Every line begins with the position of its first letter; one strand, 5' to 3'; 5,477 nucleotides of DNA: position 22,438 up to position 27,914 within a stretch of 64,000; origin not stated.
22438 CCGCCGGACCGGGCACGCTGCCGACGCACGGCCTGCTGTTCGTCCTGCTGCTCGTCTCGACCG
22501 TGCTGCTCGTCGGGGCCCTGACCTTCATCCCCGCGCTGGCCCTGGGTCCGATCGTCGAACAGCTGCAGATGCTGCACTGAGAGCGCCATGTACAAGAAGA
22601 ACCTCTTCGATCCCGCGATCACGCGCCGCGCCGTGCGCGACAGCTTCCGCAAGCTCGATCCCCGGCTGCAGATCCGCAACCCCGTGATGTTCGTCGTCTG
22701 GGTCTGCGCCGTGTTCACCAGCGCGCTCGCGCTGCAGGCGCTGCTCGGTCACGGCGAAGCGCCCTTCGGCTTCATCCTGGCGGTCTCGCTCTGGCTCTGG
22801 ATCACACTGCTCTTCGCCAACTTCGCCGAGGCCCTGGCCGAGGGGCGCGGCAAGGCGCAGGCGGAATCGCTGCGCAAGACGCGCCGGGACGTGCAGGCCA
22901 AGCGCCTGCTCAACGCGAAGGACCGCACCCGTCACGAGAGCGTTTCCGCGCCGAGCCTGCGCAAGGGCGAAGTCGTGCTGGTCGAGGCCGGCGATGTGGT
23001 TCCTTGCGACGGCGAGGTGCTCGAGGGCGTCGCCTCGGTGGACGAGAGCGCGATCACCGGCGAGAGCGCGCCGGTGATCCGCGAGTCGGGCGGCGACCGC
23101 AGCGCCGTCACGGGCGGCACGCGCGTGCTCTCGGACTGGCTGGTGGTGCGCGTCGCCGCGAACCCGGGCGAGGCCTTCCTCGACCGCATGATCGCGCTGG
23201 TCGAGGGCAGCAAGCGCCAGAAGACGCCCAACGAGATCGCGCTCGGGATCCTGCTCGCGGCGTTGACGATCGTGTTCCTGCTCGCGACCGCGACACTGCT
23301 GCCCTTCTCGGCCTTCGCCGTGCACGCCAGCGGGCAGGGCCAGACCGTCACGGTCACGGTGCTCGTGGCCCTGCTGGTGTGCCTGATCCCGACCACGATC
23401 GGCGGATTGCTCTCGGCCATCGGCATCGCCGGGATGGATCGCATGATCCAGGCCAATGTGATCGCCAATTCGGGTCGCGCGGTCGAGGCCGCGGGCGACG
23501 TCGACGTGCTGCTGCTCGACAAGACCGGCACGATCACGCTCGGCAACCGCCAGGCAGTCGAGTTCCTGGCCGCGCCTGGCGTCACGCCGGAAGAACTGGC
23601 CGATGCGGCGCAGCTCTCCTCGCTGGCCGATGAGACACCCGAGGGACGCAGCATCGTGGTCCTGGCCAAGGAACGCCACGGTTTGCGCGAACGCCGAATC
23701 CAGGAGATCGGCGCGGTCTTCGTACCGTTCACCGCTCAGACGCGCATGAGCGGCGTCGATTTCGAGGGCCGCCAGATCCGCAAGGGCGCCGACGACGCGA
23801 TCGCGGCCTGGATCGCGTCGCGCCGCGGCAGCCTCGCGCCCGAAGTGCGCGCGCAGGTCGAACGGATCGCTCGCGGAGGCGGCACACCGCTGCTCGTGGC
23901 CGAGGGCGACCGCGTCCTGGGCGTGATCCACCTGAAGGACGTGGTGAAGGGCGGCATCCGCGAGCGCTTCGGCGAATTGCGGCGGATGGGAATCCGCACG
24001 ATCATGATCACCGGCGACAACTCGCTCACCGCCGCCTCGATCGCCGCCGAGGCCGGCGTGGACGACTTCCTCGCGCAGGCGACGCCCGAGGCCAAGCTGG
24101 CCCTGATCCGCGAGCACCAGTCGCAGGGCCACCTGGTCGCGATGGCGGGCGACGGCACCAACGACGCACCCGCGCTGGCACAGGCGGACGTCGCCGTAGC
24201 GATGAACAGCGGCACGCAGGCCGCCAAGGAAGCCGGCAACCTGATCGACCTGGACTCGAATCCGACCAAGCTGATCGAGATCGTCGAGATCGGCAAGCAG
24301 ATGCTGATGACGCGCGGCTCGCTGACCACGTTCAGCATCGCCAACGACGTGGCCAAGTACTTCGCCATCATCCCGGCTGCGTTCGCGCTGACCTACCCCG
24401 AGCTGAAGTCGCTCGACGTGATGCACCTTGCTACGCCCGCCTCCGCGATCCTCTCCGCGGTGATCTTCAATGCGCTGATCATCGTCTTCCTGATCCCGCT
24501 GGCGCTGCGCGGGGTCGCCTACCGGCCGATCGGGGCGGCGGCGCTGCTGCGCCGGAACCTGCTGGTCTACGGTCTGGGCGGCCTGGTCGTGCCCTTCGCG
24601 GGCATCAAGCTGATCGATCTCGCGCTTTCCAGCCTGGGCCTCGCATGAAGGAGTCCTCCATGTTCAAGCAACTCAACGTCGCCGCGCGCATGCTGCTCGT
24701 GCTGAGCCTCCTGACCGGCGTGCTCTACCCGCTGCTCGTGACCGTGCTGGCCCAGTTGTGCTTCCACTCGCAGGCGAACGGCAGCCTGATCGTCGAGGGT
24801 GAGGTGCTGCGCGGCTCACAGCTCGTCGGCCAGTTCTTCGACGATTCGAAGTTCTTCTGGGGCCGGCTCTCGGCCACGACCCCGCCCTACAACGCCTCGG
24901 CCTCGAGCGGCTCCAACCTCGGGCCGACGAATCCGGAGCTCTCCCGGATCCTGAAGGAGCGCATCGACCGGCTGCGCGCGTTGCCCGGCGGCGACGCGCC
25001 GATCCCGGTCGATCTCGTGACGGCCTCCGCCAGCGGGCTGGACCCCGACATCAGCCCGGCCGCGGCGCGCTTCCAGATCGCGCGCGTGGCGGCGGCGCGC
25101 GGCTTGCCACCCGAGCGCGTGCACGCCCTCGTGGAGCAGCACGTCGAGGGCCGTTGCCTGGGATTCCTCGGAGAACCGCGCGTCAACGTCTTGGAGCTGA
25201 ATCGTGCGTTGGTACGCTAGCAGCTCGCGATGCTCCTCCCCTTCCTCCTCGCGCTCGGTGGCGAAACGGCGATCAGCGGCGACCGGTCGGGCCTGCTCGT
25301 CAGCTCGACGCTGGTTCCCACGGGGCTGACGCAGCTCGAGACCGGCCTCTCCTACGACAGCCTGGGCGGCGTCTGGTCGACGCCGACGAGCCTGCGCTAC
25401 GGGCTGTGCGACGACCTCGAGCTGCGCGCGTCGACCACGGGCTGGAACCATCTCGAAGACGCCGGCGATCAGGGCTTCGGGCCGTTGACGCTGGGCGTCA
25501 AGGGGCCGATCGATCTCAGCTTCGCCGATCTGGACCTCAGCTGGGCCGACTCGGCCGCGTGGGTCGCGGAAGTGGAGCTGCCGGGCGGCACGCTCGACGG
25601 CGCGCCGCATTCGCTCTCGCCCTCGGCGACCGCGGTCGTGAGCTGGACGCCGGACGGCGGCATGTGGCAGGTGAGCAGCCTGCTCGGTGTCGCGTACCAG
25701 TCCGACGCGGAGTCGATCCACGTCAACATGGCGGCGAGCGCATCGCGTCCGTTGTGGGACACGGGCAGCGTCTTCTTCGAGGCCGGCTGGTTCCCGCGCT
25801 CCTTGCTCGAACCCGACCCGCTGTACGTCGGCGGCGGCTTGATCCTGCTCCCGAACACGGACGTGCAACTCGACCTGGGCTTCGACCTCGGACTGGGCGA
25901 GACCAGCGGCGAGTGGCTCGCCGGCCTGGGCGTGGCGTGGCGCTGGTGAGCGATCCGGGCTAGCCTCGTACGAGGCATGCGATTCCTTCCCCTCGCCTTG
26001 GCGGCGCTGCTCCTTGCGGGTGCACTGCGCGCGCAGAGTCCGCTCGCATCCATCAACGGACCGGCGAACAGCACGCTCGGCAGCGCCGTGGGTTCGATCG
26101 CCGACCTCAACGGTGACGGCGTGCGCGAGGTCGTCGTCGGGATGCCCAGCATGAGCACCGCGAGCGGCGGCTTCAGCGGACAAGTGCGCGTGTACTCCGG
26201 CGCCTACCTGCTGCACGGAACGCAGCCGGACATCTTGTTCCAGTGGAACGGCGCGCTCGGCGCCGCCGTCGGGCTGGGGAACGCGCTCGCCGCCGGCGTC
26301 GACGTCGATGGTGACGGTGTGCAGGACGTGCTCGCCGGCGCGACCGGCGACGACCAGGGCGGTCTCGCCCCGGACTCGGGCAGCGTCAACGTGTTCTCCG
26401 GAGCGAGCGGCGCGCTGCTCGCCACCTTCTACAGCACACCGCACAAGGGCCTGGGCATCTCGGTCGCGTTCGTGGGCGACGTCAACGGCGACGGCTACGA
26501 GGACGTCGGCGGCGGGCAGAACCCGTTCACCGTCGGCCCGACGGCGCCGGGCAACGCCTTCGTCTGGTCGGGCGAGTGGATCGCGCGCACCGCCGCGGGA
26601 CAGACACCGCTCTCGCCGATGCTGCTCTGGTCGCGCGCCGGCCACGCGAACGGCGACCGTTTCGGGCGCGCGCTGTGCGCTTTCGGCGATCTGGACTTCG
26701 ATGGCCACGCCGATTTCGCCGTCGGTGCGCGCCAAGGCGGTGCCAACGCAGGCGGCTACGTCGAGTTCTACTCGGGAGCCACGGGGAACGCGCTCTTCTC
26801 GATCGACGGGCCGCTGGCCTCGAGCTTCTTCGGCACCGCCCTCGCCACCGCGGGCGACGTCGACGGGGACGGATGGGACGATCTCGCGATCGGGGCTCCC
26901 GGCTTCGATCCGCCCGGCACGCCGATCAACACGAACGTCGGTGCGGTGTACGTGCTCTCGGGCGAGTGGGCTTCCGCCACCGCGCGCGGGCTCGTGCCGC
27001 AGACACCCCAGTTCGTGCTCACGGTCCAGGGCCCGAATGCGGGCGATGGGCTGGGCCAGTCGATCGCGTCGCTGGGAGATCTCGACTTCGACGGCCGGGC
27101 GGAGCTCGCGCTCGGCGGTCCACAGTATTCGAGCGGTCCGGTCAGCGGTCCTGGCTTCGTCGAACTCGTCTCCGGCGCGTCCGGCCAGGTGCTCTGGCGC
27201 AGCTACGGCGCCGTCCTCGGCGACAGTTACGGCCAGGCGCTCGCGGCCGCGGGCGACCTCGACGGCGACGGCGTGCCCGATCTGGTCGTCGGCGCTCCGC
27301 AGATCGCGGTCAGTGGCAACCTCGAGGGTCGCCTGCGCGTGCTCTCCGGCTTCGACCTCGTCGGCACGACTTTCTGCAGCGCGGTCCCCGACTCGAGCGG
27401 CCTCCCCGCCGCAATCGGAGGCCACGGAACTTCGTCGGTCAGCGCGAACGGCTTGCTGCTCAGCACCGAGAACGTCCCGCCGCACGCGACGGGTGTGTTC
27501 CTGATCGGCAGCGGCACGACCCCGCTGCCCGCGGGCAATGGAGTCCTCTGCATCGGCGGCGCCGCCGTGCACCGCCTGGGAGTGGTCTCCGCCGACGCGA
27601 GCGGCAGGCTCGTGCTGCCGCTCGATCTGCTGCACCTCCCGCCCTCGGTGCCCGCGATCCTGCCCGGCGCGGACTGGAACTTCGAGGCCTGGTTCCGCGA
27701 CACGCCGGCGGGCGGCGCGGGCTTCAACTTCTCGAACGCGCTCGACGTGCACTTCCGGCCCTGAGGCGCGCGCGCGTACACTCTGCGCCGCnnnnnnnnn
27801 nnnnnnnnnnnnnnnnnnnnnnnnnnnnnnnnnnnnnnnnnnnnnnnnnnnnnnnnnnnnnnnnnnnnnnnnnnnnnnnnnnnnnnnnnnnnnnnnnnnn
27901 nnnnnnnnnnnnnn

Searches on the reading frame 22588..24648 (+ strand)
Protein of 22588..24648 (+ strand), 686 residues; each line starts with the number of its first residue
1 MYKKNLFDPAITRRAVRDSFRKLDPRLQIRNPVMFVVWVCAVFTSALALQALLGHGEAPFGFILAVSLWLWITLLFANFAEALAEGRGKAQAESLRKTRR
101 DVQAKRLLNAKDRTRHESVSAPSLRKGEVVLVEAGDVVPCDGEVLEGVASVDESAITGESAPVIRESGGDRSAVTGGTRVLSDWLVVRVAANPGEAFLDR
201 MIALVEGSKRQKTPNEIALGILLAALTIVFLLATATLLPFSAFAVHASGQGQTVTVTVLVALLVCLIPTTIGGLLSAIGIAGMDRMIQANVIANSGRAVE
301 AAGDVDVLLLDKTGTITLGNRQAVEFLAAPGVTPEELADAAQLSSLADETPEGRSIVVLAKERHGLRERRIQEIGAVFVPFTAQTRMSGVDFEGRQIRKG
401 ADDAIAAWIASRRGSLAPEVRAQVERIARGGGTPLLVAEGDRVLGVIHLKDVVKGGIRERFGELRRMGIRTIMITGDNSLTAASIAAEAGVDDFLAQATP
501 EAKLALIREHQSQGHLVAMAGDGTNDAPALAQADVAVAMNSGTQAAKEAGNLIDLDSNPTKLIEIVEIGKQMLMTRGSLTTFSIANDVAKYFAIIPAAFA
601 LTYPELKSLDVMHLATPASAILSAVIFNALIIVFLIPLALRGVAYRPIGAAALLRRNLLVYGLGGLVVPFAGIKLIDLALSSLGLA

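Call 13: search_protein_families(library=pfam, proteins=[window:22588-24648:+], max_evalue=0.01)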
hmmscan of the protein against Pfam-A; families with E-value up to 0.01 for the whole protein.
window:22588-24648:+ (686 aa): 4 families
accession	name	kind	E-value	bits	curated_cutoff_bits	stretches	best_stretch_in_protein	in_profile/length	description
PF00122.25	E1-E2_ATPase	-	5.2e-28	98.2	28.1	1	115-287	14-179/181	E1-E2 ATPase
PF00702.32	Hydrolase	-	2.4e-24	87.2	26.4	1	305-534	1-191/191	haloacid dehalogenase-like hydrolase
PF12710.13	HAD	-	0.00051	21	27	1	407-530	41-188/189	haloacid dehalogenase-like hydrolase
PF08282.18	Hydrolase_3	-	0.0024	18.1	20.9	1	517-552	206-241/255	haloacid dehalogenase-like hydrolase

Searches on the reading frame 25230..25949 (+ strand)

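Call 13: search_protein_families(library=pfam, proteins=[window:25230-25949:+], max_evalue=0.01)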
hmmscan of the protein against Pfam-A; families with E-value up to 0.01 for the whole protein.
window:25230-25949:+ (239 aa): 1 family
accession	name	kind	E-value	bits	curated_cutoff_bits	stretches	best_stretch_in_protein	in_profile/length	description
PF13557.12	Phenol_MetA_deg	-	1.4e-06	29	22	1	46-239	37-242/242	Putative MetA-pathway of phenol degradation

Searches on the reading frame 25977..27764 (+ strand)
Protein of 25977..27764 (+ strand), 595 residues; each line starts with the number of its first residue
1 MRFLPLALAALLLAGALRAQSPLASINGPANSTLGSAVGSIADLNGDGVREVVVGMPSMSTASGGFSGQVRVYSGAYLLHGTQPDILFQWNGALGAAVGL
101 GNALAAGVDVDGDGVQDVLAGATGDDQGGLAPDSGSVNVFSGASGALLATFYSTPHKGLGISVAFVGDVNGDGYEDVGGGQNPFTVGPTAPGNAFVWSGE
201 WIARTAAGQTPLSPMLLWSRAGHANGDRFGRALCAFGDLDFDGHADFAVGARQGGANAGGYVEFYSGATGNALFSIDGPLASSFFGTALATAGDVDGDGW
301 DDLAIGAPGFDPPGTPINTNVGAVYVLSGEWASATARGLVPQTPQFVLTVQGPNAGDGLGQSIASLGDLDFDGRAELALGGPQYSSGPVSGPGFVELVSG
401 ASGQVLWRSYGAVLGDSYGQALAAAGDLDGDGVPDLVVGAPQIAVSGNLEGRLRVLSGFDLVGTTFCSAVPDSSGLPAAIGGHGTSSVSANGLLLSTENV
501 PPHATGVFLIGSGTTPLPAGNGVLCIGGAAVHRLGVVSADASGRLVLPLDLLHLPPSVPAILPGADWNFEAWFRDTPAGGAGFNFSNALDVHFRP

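Call 13: search_protein_families(library=pfam, proteins=[window:25977-27764:+], max_evalue=0.01)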
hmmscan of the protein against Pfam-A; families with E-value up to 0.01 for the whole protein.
window:25977-27764:+ (595 aa): 3 families
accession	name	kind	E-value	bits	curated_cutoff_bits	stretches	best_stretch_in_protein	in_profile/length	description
PF01839.29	FG-GAP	-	1.7e-37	127.2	22.1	6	285-327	1-37/37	FG-GAP repeat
PF13517.12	FG-GAP_3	-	1e-16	61.7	26.9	4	238-304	1-60/61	FG-GAP-like repeat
PF23727.1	Beta-prop_FAM234A_B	-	7.8e-06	25.1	26.4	0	395-438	102-146/467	FAM234A/B beta-propeller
